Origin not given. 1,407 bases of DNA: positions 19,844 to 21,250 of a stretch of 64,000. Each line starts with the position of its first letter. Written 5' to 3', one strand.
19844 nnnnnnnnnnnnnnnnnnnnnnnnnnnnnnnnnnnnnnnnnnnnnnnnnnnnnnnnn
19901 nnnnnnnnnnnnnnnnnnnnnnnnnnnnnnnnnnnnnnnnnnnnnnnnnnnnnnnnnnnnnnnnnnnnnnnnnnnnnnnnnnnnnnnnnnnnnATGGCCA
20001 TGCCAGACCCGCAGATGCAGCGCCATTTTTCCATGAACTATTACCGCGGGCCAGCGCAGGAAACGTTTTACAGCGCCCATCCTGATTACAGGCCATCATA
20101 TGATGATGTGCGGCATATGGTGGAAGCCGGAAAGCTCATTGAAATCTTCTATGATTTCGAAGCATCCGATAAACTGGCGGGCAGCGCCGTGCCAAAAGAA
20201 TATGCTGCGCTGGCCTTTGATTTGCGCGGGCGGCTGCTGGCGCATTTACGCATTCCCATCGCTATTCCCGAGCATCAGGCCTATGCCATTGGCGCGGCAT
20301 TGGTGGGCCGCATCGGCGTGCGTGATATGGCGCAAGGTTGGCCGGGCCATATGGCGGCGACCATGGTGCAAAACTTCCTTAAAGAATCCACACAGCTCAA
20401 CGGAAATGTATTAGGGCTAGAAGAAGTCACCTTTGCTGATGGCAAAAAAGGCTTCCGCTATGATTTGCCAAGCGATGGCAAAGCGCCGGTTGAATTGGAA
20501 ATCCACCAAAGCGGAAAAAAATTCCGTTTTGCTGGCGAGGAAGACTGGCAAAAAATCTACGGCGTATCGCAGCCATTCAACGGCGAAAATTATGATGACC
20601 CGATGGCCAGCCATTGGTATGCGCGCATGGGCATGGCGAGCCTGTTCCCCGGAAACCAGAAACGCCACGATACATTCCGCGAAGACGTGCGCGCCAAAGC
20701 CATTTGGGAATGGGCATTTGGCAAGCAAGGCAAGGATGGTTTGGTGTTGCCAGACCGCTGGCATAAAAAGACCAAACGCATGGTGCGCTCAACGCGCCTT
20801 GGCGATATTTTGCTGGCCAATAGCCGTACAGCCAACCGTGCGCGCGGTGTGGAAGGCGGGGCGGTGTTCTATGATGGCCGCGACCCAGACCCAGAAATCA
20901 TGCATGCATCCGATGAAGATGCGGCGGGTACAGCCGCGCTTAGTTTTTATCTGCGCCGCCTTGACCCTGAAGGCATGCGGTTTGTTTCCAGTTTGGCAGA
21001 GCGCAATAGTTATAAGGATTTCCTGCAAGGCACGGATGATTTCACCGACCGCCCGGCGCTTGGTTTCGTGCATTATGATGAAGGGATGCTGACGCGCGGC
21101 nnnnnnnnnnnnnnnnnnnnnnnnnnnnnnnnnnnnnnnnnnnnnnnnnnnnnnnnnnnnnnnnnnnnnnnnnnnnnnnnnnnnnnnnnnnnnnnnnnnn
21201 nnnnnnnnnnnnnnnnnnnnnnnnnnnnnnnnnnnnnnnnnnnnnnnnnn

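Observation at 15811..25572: Roughly 10-kb operon of four translationally coupled genes encoding very large proteins of unknown function: candidate novel system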

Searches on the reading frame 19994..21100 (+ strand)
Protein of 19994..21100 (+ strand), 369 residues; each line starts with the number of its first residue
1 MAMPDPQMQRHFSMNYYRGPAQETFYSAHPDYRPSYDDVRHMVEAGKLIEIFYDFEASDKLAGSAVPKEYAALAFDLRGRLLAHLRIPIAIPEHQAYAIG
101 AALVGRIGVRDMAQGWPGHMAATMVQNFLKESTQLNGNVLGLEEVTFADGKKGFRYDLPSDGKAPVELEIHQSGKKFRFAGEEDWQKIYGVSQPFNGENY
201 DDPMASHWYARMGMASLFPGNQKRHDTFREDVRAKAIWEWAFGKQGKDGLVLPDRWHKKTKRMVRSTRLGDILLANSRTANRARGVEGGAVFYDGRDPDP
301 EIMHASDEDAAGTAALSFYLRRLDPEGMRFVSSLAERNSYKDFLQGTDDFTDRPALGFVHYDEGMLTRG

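Call 68: search_solved_structures(query=A7, max_evalue=10, show_alignments=2)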
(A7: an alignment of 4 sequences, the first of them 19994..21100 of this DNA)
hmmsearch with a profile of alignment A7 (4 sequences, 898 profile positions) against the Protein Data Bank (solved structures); distinct sequences matched with E-value up to 10: 5.
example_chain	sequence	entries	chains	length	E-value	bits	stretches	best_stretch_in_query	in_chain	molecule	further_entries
4rg8_A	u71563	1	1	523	0.011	17.2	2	50-109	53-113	Exonuclease I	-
4jrp_A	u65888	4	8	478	0.021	16.2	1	39-113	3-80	Exodeoxyribonuclease I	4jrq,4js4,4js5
4hcb_A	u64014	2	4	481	0.21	12.9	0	49-113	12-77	Exodeoxyribonuclease I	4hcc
1fxx_A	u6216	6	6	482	0.21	12.9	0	49-113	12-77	EXONUCLEASE I | Exodeoxyribonuclease I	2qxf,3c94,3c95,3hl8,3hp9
7zm7_h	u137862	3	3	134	0.86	10.9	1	466-514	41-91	NADH dehydrogenase [ubiquinone] 1 alpha subcomplex subunit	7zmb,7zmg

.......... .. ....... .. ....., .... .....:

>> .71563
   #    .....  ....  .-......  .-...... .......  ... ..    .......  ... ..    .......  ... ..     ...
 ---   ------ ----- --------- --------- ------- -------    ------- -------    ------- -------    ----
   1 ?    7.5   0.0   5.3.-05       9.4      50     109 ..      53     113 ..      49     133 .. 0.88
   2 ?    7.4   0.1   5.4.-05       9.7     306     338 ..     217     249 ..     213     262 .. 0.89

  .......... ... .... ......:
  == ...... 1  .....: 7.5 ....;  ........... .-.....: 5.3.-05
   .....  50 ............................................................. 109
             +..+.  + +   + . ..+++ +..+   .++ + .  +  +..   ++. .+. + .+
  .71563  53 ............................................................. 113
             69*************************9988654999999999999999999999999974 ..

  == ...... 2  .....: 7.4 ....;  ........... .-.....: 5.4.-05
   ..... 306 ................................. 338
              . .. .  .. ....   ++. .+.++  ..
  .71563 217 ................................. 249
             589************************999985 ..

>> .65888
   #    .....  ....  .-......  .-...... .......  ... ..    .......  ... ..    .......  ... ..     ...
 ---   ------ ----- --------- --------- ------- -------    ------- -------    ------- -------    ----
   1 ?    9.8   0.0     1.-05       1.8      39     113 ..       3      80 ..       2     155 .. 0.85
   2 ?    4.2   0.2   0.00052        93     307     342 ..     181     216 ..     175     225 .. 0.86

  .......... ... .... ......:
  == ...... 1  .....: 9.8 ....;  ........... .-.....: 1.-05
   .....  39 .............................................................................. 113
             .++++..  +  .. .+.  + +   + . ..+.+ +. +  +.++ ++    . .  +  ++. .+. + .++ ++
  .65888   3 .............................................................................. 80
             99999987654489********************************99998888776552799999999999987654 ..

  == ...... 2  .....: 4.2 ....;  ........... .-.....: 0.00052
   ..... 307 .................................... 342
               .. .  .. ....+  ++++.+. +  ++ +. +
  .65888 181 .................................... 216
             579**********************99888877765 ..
